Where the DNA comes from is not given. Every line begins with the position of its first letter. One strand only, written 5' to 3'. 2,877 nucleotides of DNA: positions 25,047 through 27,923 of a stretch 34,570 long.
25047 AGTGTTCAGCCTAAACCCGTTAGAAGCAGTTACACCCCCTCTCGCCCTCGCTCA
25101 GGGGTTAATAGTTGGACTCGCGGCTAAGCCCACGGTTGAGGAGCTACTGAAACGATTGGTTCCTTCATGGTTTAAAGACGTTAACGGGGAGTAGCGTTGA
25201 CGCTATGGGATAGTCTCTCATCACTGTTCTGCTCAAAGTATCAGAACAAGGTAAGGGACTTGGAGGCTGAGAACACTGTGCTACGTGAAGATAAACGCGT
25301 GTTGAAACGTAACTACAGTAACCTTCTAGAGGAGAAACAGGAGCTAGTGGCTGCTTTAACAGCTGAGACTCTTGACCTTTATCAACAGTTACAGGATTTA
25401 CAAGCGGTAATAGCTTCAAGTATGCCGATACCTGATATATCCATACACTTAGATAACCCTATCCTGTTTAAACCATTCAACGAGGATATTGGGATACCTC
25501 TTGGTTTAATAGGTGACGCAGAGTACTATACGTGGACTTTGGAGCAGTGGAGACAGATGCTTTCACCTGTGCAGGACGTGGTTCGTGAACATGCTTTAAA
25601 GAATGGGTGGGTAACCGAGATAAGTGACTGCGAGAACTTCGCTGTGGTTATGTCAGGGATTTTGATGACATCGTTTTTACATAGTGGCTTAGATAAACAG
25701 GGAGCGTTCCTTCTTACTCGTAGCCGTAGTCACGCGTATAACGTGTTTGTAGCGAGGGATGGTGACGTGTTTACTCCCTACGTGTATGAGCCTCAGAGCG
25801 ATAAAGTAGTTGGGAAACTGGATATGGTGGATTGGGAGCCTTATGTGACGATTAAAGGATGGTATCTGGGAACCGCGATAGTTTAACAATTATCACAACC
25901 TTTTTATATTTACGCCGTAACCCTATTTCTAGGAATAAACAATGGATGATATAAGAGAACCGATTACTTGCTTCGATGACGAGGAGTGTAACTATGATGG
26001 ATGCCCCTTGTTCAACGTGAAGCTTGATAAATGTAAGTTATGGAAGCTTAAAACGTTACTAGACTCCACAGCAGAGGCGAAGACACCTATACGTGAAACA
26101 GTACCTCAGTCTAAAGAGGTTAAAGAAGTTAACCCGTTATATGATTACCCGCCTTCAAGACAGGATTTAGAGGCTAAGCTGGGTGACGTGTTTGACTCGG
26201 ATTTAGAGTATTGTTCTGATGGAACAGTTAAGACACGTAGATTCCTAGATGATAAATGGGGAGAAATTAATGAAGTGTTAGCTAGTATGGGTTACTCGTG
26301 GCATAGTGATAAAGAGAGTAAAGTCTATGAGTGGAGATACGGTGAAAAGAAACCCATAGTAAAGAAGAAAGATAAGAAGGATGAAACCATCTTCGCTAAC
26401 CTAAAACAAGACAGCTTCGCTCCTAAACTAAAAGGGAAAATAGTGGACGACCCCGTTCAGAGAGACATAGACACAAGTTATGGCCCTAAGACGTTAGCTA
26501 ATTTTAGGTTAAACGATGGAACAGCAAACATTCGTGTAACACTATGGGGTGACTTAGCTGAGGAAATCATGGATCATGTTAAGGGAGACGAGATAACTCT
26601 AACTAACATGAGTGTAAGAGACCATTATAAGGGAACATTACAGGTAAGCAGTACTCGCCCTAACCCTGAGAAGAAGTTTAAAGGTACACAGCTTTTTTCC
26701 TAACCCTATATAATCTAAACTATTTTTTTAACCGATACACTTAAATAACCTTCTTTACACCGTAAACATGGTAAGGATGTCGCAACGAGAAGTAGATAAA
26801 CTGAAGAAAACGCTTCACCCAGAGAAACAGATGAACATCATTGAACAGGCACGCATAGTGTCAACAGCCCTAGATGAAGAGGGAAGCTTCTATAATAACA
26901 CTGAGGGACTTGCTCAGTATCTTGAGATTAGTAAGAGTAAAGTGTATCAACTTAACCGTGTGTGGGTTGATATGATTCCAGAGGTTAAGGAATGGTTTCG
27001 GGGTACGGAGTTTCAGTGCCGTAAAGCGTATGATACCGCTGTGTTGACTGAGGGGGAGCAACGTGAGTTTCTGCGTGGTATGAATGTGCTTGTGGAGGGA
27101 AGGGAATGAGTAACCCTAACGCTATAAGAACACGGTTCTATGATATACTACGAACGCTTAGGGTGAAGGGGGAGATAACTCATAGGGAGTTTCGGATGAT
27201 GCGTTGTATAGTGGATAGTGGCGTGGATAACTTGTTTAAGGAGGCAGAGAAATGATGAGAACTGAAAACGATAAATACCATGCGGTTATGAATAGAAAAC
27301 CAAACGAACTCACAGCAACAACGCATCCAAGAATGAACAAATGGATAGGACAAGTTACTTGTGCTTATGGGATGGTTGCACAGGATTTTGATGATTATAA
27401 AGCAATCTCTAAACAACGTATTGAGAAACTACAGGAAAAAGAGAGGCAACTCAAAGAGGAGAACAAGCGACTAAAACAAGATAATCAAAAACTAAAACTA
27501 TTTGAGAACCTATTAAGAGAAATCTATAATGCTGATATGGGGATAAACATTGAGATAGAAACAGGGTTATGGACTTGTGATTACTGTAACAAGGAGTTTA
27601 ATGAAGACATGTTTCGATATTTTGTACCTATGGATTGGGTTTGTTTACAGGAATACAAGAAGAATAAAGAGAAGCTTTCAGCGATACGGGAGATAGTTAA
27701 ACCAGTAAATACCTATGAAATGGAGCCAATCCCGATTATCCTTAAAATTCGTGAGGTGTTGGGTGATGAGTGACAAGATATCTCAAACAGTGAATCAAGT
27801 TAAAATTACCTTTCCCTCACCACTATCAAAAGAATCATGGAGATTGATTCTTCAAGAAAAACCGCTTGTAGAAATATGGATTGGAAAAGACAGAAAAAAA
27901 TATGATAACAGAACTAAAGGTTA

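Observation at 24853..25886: Candidate lysis pair: 3-TM membrane protein plus transglutaminase-like cysteine peptidase with leucine-zipper N-terminus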

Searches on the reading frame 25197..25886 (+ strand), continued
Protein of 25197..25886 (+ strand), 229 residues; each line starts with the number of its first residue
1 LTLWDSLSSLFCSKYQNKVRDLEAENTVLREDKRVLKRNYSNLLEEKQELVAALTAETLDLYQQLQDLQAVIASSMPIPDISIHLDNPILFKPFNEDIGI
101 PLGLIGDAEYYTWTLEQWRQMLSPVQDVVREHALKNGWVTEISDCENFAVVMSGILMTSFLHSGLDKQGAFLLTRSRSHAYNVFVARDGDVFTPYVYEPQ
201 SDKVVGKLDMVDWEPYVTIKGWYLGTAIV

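Call 72: fold_search(model_id=the predicted structure, library=viral)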
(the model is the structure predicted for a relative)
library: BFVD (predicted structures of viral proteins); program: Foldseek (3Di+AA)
matches with E <= 10: 627; with E <= 0.001: 2
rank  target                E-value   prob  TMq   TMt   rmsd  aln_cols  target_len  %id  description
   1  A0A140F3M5            1.3e-06  1.00  0.46  0.62   8.7       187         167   17  Agglutinin C-terminal domain-containing protein [Pyrobaculum filamentous virus 1]
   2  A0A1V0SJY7            5.3e-04  1.00  0.40  0.57   4.8       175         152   14  Uncharacterized protein [Klosneuvirus KNV1]
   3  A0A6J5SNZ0            1.1e-01  0.60  0.26  0.44   6.2       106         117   15  COG3672 Predicted transglutaminase-like cysteine proteinase [uncultured Caudovirales phage]
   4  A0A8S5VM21            2.1e-01  0.10  0.12  0.08  10.0        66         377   14  (no name in the UniProt tables at hand)
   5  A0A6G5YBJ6            2.2e-01  0.15  0.10  0.29   6.1        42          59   12  (no name in the UniProt tables at hand)
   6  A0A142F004            3.0e-01  0.07  0.09  0.14  10.1        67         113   16  (no name in the UniProt tables at hand)
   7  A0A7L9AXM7            3.2e-01  0.06  0.12  0.06  16.5       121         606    7  UvrD-like helicase C-terminal domain-containing protein [Pyramimonas orientalis virus]
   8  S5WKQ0                3.4e-01  0.08  0.14  0.14  16.2       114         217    9  Uncharacterized protein [Pseudomonas phage PaBG]
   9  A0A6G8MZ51            3.6e-01  0.16  0.23  0.26  14.0       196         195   12  Uncharacterized protein [Cedratvirus kamchatka]
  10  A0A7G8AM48            3.9e-01  0.15  0.18  0.23   9.2       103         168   12  (no name in the UniProt tables at hand)
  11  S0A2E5                3.9e-01  0.13  0.13  0.35   7.8        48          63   19  Uncharacterized protein [Cellulophaga phage phi10:1]
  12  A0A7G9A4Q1            4.1e-01  0.18  0.17  0.30   5.8        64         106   12  NlpC/P60 domain-containing protein [Bacteriophage sp.]
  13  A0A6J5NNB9            4.4e-01  0.07  0.10  0.21   8.7        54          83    7  Uncharacterized protein [uncultured Caudovirales phage]
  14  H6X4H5                4.6e-01  0.06  0.13  0.23  13.2        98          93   10  Uncharacterized protein [Klebsiella phage vB_KleM_RaK2]
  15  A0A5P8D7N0            4.6e-01  0.03  0.10  0.13  18.1       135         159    9  Uncharacterized protein [Mycobacterium phage LilMcDreamy]
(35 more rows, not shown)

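Call 82: search_protein_families(library=padloc, proteins=[window:25197-25886:+, L006:164-421:+, L012:5726-6004:+, P0008, P0007], max_evalue=0.1)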
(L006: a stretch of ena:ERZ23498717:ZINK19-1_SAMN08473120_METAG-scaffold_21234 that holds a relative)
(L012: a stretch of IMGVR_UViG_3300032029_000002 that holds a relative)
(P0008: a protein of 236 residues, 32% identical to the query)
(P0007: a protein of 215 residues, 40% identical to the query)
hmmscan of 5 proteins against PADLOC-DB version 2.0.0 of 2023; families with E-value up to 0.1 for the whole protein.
window:25197-25886:+ (229 aa): 0 families

L006:164-421:+ (85 aa): 0 families

L012:5726-6004:+ (92 aa): 0 families

P0008 (236 aa): 13 families
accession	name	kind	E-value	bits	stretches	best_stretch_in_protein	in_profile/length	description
PDLC03863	LmuB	-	0.00042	17.1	1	10-86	217-296/610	-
PDLC03864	LmuB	-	0.00048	16.8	1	11-104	409-499/657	-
PDLC00460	JetA1|JetA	-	0.00068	16.4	1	22-93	149-219/487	DUF3375 domain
PDLC00581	JetC3|JetC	-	0.0013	14.6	1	10-87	804-880/1473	DUF3584 domain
PDLC00519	JetC1|JetC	-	0.0028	13.9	1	15-87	394-466/1097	DUF3584 domain; MukB-like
PDLC00580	JetC3|JetC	-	0.0054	13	1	11-84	331-404/1068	DUF3584 domain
PDLC03865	LmuB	-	0.009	12.2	1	15-85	539-610/1007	-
PDLC03859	LmuB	-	0.0096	13.1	1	15-82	362-487/611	-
PDLC03861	LmuB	-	0.015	11.3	1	26-87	736-797/1213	-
PDLC02886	DpdH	-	0.027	12.7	1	32-55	32-55/80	DpdH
PDLC00461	JetA1|JetA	-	0.029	11.1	1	22-86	143-206/486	DUF3375 domain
PDLC02714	PbeC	-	0.054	10.3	1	12-80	222-436/651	PbeC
PDLC02747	PbeC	-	0.058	10.2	1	11-87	216-291/632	PbeC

P0007 (215 aa): 0 families

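Call 83: search_protein_families(library=ncbifam, proteins=[window:25197-25886:+, L006:164-421:+, L012:5726-6004:+, P0008, P0007], max_evalue=0.1)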
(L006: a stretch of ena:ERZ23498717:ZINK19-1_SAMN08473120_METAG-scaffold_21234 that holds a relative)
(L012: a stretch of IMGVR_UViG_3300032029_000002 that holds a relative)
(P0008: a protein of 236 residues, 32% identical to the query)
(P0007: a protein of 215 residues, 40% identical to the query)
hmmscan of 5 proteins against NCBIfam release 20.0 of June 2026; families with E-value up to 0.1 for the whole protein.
window:25197-25886:+ (229 aa): 0 families

L006:164-421:+ (85 aa): 0 families

L012:5726-6004:+ (92 aa): 0 families

P0008 (236 aa): 8 families
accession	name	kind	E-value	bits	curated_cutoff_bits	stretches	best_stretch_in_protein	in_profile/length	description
TIGR02169.1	SMC_prok_A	equivalog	0.00016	19.5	729.4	1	10-101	866-957/1165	chromosome segregation protein SMC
NF045780.1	TrlF_fam_ATP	equivalog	0.00051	18.9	350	1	11-99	642-731/944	TrlF family AAA-like ATPase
TIGR04523.1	Mplasa_alph_rch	subfamily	0.00053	18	270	1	10-88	542-622/745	helix-rich protein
NF003034.1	PRK03918.1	equivalog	0.0033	15.4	700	1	14-152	484-623/878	DNA double-strand break repair ATPase Rad50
TIGR02168.1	SMC_prok_B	equivalog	0.0076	14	567.35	1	14-85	380-451/1181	chromosome segregation protein SMC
NF045487.1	ASRP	equivalog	0.0093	14.6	300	1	13-86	369-439/593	archaea-specific SMC-related protein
TIGR04211.1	SH3_and_anchor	equivalog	0.025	14.2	65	1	21-87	60-126/198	TIGR04211 family SH3 domain-containing protein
NF047515.1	SpiroCoCo_C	equivalog_domain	0.054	12.6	125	1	23-86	38-100/313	SpiroCoCo family coiled-coil protein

P0007 (215 aa): 0 families

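Call 90: search_protein_families(library=pfam, proteins=[P0037, P0041, P0078, P0100, P0142, P0116, P0042, P0062, P0127, P0193], max_evalue=0.001)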
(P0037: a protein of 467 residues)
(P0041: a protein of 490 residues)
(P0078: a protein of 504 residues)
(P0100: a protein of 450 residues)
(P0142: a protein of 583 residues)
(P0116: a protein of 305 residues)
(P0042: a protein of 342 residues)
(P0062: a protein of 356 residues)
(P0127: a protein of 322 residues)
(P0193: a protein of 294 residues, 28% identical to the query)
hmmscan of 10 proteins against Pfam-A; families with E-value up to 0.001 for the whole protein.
P0037 (467 aa): 0 families

P0041 (490 aa): 0 families

P0078 (504 aa): 0 families

P0100 (450 aa): 0 families

P0142 (583 aa): 0 families

P0116 (305 aa): 3 families
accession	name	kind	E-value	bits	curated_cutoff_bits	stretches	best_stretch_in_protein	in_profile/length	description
PF14890.11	Intein_splicing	-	1.1e-07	32.3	35.8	1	154-226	6-83/155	Intein splicing domain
PF01079.26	Hint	-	2.1e-05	24.7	29.7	1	148-226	18-99/213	Hint module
PF20594.3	DUF6794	-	0.0009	19.6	27.1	0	139-177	4-42/83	Domain of unknown function (DUF6794)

P0042 (342 aa): 1 family
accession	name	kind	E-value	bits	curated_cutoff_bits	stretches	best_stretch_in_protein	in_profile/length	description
PF18021.7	Agglutinin_C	-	4.4e-06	27.5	26.8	1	253-323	15-92/93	Agglutinin C-terminal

P0062 (356 aa): 0 families

P0127 (322 aa): 0 families

P0193 (294 aa): 2 families
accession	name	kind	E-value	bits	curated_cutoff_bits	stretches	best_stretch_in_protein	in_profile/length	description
PF18021.7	Agglutinin_C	-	1.9e-17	63.9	26.8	1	186-279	1-91/93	Agglutinin C-terminal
PF18022.7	Lectin_C_term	-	3.6e-13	50.2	27.1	1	183-279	4-101/102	Ricin-type beta-trefoil lectin C-terminal domain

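Call 93: search_protein_families(library=pfam, proteins=[P0142, P0037, P0078], max_evalue=5)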
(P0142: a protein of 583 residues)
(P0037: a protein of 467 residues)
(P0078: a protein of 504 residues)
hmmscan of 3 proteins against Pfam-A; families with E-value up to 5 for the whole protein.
P0142 (583 aa): 1 family
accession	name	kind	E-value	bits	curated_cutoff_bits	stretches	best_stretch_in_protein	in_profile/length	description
PF13229.12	Beta_helix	-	0.012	15.7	25.9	2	278-354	12-90/158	Right handed beta helix region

P0037 (467 aa): 0 families

P0078 (504 aa): 13 families
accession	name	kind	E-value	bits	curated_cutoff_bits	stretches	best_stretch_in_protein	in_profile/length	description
PF04871.18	Uso1_p115_C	-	0.0057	17.4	28.4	1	33-85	4-55/121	Uso1 / p115 like vesicle tethering protein, C terminal region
PF18021.7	Agglutinin_C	-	0.014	16.2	26.8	1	422-476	30-91/93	Agglutinin C-terminal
PF14528.11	LAGLIDADG_3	-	0.016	15.9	22.5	1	161-205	4-45/82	LAGLIDADG-like domain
PF24722.1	DUF7674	-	0.019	15.5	27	1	351-382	34-65/111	Domain of unknown function (DUF7674)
PF09730.14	BicD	-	0.093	11.3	27.9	1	43-86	364-407/718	Microtubule-associated protein Bicaudal-D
PF16175.11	DUF4875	-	0.12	12.6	25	1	168-211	80-121/156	Domain of unknown function (DUF4875)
PF12565.13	DUF3747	-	0.15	11.8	25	1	308-346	136-173/175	Protein of unknown function (DUF3747)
PF05164.18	ZapA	-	0.23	12.2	23.8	1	45-85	52-88/88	Cell division protein ZapA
PF00886.24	Ribosomal_S16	-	0.3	11.5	27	1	228-249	2-23/62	Ribosomal protein S16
PF10211.14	Ax_dynein_light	-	0.52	10.8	26.4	1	33-84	122-173/187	Axonemal dynein light chain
PF08581.15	Tup_N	-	2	9.3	28.7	1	38-86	26-74/77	Tup N-terminal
PF07926.17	TPR_MLP1_2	-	3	8.3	36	1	34-84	68-118/129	TPR/MLP1/MLP2-like protein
PF24627.1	PUMA_CC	-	3.7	8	30.1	1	32-69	17-54/74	PUMA coiled-coil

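Call 96: search_dna_similar(query=P0131, collection=phages, mode=protein, max_evalue=0.01)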
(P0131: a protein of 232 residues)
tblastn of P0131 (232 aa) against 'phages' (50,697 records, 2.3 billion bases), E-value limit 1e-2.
No match.

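Call 97: search_dna_similar(query=P0008, collection=phages, mode=protein, max_evalue=0.01)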
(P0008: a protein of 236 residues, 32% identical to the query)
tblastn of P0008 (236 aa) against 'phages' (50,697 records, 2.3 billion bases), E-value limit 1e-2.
No match.

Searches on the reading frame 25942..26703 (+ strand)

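Call 4: search_protein_families(library=pfam, proteins=[window:25942-26703:+], max_evalue=1)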
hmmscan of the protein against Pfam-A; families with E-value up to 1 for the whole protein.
window:25942-26703:+ (253 aa): 2 families
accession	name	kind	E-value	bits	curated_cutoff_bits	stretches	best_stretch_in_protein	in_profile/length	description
PF01336.31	tRNA_anti-codon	-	0.0011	19.3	27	1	180-217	12-49/75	OB-fold nucleic acid binding domain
PF16119.10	DUF4835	-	0.21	11.2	25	1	217-240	54-77/276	Domain of unknown function (DUF4835)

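Call 5: search_protein_families(library=phrogs, proteins=[window:25942-26703:+], max_evalue=0.1)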
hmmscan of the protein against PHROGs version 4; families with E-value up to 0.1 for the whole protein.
window:25942-26703:+ (253 aa): 1 family
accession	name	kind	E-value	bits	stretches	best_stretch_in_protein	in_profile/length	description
phrog_15304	-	unknown function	0.02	16.2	0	114-140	8-34/56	-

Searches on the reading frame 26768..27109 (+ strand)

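Call 4: search_protein_families(library=pfam, proteins=[window:26768-27109:+], max_evalue=1)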
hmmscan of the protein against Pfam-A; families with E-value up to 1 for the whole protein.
window:26768-27109:+ (113 aa): 2 families
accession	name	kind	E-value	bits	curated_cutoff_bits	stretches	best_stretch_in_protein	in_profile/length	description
PF06202.20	GDE_C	-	0.12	11.7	21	1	46-111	88-152/367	Amylo-alpha-1,6-glucosidase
PF21850.2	DUF6909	-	0.15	10.9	27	1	6-70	107-165/535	Family of unknown function (DUF6909)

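Call 5: search_protein_families(library=phrogs, proteins=[window:26768-27109:+], max_evalue=0.1)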
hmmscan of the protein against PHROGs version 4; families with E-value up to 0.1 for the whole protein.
window:26768-27109:+ (113 aa): 2 families
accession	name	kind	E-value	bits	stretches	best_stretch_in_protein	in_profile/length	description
phrog_15982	-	unknown function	1.7e-05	25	1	7-103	136-224/453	-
phrog_4715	-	DNA, RNA and nucleotide metabolism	0.0019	17.6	1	23-101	257-339/630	ParB-like partition protein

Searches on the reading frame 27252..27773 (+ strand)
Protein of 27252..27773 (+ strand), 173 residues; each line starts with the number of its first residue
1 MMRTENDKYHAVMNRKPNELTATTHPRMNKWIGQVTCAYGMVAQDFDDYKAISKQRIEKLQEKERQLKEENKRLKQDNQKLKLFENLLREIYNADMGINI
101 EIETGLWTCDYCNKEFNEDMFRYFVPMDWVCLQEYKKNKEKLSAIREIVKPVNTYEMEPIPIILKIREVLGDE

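Call 4: search_protein_families(library=pfam, proteins=[window:27252-27773:+], max_evalue=1)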
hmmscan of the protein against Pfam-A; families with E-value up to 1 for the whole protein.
window:27252-27773:+ (173 aa): 11 families
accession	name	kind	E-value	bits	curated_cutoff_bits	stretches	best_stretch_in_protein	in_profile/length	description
PF06005.17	ZapB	-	0.0026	18.6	31.5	1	54-82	24-52/71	Cell division protein ZapB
PF10482.14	CtIP_N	-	0.003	17.9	27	1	47-89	27-66/120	Tumour-suppressor protein CtIP N-terminal domain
PF19776.5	DUF6262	-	0.0044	17.6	29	1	49-81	78-110/110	Family of unknown function (DUF6262)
PF09943.14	DUF2175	-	0.021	15.5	25.1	1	107-160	3-59/98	Uncharacterized protein conserved in archaea (DUF2175)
PF08646.16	Rep_fac-A_C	-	0.027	14.7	28.5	1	102-127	33-58/146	Replication factor-A C terminal domain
PF11149.13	DUF2924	-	0.041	14.6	31.2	1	14-101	16-100/135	Protein of unknown function (DUF2924)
PF01619.24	Pro_dh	-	0.069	13.1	27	1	43-140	27-126/278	Proline dehydrogenase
PF23067.1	MG280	-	0.15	12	27.4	1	27-94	74-144/259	Uncharacterised protein MG280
PF01166.23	TSC22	-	0.39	11.3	30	1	54-77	20-43/57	TSC-22/dip/bun family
PF06098.16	Radial_spoke_3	-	0.75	9.6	26.4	0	44-124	103-190/229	Radial spoke protein 3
PF02465.23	FliD_N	-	0.86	10.7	24.8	0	47-89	10-52/97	Flagellar hook-associated protein 2 N-terminus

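Call 5: search_protein_families(library=phrogs, proteins=[window:27252-27773:+], max_evalue=0.1)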
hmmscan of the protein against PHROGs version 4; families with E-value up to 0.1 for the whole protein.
window:27252-27773:+ (173 aa): 4 families
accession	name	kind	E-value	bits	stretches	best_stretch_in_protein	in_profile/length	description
phrog_10610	-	unknown function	0.025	15.8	1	56-80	37-61/68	-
phrog_16112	-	unknown function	0.061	14.3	1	43-114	72-140/161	-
phrog_18918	-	unknown function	0.067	14.5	0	53-106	41-94/109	-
phrog_1378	-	unknown function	0.098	13.9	1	48-82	48-81/82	-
